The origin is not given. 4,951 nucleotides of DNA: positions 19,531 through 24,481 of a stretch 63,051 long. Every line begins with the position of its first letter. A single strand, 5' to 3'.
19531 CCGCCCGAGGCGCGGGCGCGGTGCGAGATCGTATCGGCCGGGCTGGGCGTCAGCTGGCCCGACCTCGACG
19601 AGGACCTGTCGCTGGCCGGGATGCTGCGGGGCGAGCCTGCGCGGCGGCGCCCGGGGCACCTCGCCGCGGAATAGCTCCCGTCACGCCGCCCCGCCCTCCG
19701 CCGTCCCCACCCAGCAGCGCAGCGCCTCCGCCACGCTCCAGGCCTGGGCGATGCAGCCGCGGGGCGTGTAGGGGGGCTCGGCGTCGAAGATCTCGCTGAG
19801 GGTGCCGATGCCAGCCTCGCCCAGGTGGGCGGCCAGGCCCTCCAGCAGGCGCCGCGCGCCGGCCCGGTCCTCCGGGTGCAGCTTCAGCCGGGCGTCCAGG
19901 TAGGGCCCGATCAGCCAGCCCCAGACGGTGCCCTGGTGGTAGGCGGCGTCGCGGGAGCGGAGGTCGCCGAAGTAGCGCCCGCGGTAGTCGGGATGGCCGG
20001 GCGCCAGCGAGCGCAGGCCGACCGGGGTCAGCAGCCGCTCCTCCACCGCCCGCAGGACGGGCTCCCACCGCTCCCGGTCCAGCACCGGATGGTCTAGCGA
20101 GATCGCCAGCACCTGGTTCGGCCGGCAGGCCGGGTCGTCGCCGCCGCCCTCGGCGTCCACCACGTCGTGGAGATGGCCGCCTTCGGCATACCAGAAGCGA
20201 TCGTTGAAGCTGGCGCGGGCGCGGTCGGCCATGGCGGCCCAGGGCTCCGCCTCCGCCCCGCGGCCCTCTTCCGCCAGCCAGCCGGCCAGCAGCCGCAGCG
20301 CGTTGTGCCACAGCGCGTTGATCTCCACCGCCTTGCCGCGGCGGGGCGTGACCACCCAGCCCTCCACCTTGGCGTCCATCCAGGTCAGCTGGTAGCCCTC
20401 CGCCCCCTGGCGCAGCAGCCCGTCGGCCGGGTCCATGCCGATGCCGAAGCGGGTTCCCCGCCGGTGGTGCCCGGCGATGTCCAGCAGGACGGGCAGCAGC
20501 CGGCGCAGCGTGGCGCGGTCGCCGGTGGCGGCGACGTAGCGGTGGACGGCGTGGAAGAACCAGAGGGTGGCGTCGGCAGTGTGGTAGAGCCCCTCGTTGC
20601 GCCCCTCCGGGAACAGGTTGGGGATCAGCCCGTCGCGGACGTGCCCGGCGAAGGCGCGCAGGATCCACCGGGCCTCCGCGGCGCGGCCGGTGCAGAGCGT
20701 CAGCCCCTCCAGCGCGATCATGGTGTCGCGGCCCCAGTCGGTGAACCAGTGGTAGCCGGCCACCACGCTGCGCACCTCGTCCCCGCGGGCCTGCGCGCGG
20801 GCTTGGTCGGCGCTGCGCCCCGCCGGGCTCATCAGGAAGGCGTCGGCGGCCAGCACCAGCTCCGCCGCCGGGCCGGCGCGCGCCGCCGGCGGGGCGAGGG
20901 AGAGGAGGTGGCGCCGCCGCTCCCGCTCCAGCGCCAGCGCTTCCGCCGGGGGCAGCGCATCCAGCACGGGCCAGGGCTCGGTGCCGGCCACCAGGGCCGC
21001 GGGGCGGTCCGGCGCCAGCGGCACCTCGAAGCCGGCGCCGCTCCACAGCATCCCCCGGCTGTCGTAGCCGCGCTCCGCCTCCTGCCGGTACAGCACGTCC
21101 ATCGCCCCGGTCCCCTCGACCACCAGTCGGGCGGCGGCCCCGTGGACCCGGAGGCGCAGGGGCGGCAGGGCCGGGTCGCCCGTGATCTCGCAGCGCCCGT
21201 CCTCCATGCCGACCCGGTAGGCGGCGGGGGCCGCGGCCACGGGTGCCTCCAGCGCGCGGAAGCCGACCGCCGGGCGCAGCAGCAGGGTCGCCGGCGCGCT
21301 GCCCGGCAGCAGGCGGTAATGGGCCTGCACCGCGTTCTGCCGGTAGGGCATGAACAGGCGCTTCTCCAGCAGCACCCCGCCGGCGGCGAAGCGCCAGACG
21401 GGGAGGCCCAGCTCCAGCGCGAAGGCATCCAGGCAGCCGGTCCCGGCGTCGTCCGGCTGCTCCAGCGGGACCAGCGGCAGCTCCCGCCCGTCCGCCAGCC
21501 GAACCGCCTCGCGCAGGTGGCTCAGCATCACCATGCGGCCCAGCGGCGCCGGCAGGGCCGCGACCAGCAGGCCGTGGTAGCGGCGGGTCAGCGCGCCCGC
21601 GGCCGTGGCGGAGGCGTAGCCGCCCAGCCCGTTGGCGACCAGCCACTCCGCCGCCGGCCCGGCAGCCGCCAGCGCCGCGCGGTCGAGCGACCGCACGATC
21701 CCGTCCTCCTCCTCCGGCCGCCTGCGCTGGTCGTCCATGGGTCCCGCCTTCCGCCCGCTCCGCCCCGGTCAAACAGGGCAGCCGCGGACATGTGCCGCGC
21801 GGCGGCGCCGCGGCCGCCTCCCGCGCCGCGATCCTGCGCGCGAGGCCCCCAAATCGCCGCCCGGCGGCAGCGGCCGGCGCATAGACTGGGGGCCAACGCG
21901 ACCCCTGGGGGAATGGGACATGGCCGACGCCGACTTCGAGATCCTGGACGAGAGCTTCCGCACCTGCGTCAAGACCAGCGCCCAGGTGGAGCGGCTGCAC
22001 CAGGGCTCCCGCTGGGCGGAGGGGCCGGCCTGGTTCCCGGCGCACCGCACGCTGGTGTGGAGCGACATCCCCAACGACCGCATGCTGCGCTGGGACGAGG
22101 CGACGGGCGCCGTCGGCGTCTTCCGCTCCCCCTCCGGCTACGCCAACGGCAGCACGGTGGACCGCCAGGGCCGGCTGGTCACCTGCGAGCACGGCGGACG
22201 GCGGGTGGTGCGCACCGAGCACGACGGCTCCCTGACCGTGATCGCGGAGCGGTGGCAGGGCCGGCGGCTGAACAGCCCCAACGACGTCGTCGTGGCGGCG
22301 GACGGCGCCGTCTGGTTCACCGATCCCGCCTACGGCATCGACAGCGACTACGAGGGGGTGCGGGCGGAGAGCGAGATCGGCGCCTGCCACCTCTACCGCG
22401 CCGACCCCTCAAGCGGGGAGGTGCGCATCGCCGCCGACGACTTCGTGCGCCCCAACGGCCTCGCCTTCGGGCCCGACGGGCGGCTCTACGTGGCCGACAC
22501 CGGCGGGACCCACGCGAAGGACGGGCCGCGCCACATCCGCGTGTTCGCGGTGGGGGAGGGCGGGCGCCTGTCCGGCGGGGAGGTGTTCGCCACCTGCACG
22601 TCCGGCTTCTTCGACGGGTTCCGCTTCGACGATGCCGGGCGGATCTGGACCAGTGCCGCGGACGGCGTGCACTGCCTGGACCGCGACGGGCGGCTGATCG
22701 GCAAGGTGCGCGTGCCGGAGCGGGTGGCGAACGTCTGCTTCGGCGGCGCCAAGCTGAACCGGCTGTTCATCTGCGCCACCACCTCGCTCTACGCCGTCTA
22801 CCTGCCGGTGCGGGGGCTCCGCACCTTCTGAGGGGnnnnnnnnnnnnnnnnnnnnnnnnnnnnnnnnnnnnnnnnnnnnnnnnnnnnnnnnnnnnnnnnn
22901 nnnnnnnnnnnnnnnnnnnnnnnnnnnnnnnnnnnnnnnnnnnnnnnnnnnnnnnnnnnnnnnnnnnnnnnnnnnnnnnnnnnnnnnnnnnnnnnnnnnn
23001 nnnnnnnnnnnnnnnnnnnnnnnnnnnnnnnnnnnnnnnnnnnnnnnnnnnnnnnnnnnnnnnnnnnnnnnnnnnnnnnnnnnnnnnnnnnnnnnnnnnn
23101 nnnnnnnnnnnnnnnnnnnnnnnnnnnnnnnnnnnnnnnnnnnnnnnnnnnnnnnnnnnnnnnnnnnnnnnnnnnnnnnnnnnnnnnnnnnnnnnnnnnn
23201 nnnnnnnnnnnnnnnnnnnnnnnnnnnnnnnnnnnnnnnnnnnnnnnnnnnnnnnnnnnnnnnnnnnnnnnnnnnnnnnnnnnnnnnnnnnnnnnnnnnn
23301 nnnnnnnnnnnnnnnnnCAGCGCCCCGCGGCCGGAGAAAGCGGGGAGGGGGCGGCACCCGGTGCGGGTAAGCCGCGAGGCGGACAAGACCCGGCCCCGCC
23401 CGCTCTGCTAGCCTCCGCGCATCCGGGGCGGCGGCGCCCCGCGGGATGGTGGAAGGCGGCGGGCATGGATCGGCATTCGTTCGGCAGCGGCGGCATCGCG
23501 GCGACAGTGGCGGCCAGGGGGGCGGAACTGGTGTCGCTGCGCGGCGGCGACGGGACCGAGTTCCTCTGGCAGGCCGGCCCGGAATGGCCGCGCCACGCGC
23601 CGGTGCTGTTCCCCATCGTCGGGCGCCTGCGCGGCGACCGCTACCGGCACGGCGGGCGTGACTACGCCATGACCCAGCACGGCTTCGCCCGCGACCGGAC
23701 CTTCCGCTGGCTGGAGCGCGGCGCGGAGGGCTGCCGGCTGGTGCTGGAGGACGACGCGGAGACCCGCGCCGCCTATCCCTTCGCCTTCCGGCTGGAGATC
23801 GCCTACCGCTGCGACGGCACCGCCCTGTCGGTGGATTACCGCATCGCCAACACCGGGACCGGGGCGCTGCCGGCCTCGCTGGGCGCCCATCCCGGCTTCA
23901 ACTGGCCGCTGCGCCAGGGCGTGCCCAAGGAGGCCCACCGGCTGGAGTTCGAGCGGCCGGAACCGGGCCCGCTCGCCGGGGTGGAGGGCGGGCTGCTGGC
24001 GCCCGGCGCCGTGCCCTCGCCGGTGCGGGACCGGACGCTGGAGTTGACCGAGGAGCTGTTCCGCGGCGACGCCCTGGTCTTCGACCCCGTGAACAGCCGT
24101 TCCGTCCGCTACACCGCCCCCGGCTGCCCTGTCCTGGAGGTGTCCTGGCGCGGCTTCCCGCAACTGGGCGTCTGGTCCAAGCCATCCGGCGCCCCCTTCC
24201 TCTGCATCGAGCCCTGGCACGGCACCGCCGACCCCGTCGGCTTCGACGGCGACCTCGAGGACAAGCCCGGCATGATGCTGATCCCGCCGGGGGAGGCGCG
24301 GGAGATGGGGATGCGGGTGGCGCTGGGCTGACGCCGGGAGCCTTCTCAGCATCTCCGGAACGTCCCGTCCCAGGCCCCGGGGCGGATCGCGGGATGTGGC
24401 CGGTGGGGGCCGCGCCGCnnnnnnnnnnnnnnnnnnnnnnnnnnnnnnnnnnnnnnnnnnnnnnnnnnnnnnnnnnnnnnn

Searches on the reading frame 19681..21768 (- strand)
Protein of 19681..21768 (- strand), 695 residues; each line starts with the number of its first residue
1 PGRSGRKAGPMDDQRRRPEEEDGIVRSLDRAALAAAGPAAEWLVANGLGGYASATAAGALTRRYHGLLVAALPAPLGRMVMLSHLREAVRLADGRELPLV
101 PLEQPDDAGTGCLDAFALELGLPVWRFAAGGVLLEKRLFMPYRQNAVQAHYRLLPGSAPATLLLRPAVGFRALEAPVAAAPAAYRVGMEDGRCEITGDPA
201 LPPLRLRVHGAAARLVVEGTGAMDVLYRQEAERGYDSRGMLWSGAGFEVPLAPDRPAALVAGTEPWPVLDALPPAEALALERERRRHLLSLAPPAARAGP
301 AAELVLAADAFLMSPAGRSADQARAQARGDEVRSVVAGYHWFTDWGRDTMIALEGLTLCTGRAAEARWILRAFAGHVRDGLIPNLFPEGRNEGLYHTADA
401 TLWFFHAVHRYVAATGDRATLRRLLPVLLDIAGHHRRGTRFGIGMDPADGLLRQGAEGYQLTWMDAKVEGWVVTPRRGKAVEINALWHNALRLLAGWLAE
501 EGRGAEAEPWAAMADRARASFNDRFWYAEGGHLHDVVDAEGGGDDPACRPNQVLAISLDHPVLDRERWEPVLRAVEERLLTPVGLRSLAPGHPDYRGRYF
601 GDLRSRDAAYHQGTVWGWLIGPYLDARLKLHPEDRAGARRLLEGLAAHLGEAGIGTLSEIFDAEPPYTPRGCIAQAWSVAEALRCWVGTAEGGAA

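Call 41: search_protein_families(library=pfam, proteins=[window:19681-21768:-], max_evalue=0.0001)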
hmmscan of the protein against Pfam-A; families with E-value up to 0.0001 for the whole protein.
window:19681-21768:- (695 aa): 3 families
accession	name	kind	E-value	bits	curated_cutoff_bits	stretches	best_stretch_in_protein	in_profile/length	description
PF06202.20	GDE_C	-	2.6e-122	408.8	21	1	325-684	8-367/367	Amylo-alpha-1,6-glucosidase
PF12439.13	GDE_N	-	2e-53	181.6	27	1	41-254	2-215/219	Glycogen debranching enzyme N terminal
PF22422.2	MGH1-like_GH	-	2.3e-09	37.8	27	1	475-662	167-341/356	Mannosylglycerate hydrolase MGH1-like glycoside hydrolase domain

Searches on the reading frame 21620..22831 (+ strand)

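Call 41: search_protein_families(library=pfam, proteins=[window:21620-22831:+], max_evalue=0.0001)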
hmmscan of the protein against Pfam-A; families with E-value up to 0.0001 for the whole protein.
window:21620-22831:+ (403 aa): 3 families
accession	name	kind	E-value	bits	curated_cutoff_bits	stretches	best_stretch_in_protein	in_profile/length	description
PF08450.18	SGL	-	7.5e-49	167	26.3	1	132-386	1-244/246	SMP-30/Gluconolactonase/LRE-like region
PF01436.27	NHL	-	7.9e-07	29.2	20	0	275-295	1-21/28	NHL repeat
PF20067.5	SSL_N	-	7.9e-06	26.1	18.9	0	269-296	14-41/46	Strictosidine synthase-like, N-terminal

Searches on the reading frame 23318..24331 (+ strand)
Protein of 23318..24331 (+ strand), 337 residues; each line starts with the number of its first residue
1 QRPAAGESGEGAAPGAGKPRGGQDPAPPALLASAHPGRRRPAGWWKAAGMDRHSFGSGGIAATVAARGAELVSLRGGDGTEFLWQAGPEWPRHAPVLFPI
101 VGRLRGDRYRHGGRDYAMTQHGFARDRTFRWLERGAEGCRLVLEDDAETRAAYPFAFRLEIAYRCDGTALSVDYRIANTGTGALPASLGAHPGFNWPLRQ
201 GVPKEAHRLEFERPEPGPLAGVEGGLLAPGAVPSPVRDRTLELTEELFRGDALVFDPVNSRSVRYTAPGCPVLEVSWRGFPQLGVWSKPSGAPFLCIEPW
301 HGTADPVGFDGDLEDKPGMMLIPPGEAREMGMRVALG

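Call 41: search_protein_families(library=pfam, proteins=[window:23318-24331:+], max_evalue=0.0001)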
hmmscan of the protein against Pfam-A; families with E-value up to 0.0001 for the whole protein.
window:23318-24331:+ (337 aa): 1 family
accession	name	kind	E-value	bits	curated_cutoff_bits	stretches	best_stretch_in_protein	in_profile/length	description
PF01263.26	Aldose_epim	-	1.4e-27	97.4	27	1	56-305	6-282/299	Aldose 1-epimerase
